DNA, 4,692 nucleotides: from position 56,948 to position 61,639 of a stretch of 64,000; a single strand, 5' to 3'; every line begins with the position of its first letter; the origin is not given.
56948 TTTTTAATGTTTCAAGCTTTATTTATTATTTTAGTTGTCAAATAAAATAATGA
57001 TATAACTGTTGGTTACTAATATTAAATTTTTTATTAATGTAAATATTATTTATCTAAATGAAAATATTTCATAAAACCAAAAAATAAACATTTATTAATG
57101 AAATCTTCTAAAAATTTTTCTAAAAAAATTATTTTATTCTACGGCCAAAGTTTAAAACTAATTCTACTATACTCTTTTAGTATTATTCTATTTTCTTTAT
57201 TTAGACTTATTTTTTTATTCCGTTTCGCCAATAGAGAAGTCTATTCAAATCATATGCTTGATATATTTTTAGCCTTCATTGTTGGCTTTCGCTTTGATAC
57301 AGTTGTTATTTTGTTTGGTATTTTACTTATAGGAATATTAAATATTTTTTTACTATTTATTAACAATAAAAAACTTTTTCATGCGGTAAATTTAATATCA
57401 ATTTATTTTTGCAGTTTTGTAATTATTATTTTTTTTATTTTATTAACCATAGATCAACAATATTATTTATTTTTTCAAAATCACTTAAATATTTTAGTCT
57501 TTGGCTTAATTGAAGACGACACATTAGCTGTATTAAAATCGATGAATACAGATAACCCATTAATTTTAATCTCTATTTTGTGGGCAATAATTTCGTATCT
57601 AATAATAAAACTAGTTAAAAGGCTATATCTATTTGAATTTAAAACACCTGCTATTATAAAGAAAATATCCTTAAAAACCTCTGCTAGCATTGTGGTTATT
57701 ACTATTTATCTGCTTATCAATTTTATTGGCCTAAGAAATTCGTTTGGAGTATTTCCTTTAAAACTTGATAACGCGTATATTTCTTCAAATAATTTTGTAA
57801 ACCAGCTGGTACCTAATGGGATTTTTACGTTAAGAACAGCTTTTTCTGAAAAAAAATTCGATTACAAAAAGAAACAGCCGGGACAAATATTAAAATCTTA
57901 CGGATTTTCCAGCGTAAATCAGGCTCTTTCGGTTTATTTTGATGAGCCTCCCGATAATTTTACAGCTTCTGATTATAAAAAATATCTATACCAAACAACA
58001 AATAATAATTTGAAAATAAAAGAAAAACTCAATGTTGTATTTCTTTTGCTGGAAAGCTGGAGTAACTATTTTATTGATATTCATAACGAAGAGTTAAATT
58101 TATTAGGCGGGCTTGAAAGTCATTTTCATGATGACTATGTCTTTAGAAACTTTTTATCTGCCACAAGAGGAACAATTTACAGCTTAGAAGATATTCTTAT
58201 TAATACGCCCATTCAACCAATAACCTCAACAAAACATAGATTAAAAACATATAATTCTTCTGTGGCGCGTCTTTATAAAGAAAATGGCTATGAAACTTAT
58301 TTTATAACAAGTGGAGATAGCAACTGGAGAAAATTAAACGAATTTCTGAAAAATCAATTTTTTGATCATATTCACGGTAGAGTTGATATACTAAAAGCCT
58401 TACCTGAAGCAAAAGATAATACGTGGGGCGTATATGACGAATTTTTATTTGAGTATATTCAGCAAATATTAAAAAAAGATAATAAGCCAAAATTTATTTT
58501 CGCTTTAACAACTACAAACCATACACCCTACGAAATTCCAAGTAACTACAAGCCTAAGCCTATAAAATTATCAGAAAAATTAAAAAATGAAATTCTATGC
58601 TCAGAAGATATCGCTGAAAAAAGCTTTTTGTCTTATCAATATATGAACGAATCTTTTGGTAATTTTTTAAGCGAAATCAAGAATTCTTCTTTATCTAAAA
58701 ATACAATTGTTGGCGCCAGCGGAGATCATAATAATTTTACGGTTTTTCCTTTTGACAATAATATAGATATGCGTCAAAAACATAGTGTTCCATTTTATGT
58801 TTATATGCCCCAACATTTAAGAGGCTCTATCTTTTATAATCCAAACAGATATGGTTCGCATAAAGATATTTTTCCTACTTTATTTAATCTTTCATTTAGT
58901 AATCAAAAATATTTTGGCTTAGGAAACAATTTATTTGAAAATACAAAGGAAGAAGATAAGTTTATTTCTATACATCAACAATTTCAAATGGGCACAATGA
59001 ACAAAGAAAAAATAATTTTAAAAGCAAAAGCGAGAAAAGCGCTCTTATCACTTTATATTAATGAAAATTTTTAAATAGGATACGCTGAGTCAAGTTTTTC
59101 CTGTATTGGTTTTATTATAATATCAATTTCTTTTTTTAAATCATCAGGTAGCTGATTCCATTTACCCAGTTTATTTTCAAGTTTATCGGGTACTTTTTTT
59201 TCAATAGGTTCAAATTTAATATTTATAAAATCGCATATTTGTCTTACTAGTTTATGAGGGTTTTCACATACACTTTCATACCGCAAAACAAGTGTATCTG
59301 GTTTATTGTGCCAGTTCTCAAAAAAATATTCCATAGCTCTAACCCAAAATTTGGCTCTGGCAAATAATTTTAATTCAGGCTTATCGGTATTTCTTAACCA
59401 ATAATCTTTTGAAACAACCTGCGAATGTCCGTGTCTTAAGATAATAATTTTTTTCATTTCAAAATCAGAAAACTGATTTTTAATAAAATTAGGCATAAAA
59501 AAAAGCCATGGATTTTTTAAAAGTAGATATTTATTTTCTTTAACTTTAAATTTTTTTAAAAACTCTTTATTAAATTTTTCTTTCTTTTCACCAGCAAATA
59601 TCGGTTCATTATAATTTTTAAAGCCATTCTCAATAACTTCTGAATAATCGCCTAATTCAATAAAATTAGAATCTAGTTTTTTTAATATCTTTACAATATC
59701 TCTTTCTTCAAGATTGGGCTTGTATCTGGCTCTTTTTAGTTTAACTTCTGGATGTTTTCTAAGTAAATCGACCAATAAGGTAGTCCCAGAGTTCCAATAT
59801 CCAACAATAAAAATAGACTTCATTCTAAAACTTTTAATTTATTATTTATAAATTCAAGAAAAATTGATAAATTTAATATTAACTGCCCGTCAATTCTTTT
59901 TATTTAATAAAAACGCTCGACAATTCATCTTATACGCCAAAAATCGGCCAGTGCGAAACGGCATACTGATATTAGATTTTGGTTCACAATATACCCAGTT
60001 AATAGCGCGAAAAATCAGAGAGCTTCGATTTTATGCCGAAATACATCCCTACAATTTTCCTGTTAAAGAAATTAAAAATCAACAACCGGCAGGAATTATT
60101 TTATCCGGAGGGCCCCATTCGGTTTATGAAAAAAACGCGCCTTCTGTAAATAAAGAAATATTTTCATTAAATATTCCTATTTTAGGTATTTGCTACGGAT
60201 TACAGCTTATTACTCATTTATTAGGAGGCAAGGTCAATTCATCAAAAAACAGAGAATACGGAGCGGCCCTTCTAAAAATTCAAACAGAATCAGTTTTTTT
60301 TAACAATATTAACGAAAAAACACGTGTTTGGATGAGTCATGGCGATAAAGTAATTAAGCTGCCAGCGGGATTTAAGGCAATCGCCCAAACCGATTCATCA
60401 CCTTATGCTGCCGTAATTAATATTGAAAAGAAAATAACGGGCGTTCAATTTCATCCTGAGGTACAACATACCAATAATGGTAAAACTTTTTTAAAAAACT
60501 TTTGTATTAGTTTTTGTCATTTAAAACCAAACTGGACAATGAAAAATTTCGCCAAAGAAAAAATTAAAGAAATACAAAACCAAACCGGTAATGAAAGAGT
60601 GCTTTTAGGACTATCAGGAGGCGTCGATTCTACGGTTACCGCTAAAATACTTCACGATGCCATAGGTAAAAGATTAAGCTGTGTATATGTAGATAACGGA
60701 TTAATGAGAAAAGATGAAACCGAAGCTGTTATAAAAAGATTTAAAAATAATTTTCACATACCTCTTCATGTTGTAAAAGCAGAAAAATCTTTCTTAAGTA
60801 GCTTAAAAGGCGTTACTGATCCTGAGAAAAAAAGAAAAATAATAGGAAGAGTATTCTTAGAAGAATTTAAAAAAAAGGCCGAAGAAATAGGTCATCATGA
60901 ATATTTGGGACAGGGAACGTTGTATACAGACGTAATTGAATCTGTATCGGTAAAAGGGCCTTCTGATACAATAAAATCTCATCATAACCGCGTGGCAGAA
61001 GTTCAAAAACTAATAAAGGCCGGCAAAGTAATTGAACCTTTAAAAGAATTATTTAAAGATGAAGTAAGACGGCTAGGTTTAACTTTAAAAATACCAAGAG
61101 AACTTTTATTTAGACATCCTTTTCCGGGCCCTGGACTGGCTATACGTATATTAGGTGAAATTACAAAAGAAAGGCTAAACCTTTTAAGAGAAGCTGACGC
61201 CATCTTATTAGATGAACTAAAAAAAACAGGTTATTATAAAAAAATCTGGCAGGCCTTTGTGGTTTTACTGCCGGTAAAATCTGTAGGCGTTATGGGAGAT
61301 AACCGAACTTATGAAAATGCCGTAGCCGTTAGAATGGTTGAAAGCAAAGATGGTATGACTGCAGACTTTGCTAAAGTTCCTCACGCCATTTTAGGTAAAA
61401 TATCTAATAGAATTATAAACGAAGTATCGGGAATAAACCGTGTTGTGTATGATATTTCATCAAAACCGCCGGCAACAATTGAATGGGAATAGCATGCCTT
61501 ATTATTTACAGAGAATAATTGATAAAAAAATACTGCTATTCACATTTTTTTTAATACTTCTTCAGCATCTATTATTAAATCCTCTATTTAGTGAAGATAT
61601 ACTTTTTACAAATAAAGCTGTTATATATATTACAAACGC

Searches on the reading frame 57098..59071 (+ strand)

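Call 51: search_protein_families(library=pfam, proteins=[window:57098-59071:+], max_evalue=0.00001)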
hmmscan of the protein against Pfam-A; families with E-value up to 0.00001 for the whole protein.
window:57098-59071:+ (658 aa): 1 family
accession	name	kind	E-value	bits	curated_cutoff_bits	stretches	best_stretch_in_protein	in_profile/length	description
PF00884.28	Sulfatase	-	1.3e-27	97.4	25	1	312-598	2-298/301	Sulfatase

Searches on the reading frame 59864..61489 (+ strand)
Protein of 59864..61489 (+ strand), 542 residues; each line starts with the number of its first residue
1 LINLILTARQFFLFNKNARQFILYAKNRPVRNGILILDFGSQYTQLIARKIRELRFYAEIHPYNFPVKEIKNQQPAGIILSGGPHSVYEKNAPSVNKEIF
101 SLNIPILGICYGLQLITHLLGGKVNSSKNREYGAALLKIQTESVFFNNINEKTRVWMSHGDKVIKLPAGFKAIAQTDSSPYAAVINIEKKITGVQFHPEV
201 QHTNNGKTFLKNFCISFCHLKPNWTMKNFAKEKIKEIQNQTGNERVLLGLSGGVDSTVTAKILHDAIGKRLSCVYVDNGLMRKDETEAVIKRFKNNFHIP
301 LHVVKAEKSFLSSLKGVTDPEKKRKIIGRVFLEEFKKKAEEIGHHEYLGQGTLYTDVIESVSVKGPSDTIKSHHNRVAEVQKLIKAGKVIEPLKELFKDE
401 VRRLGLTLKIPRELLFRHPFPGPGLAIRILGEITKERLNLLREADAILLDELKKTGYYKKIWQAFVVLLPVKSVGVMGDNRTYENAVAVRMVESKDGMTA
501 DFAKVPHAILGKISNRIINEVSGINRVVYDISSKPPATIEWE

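Call 51: search_protein_families(library=pfam, proteins=[window:59864-61489:+], max_evalue=0.00001)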
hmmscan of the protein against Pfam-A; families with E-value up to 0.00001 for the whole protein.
window:59864-61489:+ (542 aa): 4 families
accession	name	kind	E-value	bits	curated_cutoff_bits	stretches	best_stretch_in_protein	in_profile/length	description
PF00117.34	GATase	-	5.2e-49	166.9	22.8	1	35-215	1-188/190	Glutamine amidotransferase class-I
PF00958.27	GMP_synt_C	-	1.6e-45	153.5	27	1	450-541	1-92/92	GMP synthase C terminal domain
PF02540.23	NAD_synthase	-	1e-10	41.6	21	1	232-307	7-82/242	NAD synthase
PF07722.19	Peptidase_C26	-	6.1e-10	39.7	20.5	1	97-199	99-219/219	Peptidase C26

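Call 53: find_homologous_proteins(query=window:59864-61489:+, max_evalue=1e-50)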
Query window:59864-61489:+ (542 aa): 8000 proteins with E <= 1e-50 among 8000 candidates; the best 120 are listed.
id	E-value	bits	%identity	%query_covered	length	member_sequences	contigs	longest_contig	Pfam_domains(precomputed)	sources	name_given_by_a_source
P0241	0.0e+0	1151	100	95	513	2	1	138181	PF00958.28,PF07722.20,PF00117.35,PF02540.24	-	-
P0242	2.3e-249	846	72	95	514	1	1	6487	PF00958.28,PF07722.20,PF00117.35,PF02540.24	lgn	-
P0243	1.1e-246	838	72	94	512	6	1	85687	PF00958.28,PF07722.20,PF00117.35,PF02540.24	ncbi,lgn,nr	ncbi:MAG: glutamine-hydrolyzing GMP synthase [Leptospiraceae bacterium]|nr:glutamine-hydrolyzing GMP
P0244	2.4e-245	833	72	94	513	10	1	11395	PF00958.28,PF07722.20,PF00117.35,PF02540.24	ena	-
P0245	3.1e-245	833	71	94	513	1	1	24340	PF00958.28,PF07722.20,PF00117.35,PF02540.24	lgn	-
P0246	5.9e-244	829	70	95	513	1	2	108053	PF00958.28,PF07722.20,PF00117.35,PF02540.24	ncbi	-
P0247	1.2e-243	828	71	94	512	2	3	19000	PF00958.28,PF07722.20,PF00117.35,PF02540.24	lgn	-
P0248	1.4e-243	827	72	93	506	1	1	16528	PF00958.28,PF07722.20,PF00117.35,PF02540.24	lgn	-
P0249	3.7e-240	816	70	94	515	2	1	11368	PF00958.28,PF07722.20,PF00117.35,PF02540.24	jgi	-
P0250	3.8e-239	813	69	95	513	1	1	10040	PF00958.28,PF07722.20,PF00117.35,PF02540.24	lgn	-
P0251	5.3e-239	812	69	95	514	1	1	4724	PF00958.28,PF07722.20,PF01507.26,PF00117.35,PF02540.24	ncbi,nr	ncbi:MAG: glutamine-hydrolyzing GMP synthase [Candidatus Hydrogenedentota bacterium]|nr:MAG: glutami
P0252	5.9e-237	805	70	94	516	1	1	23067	PF00958.28,PF07722.20,PF00117.35,PF02540.24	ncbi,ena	-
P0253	3.1e-236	803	68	95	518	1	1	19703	PF00958.28,PF07722.20,PF00117.35,PF02540.24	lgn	-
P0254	3.7e-236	803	70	94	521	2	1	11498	PF00958.28,PF07722.20,PF00117.35,PF02540.24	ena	-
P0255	5.6e-236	802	68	95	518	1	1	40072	PF00958.28,PF07722.20,PF00117.35,PF02540.24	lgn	-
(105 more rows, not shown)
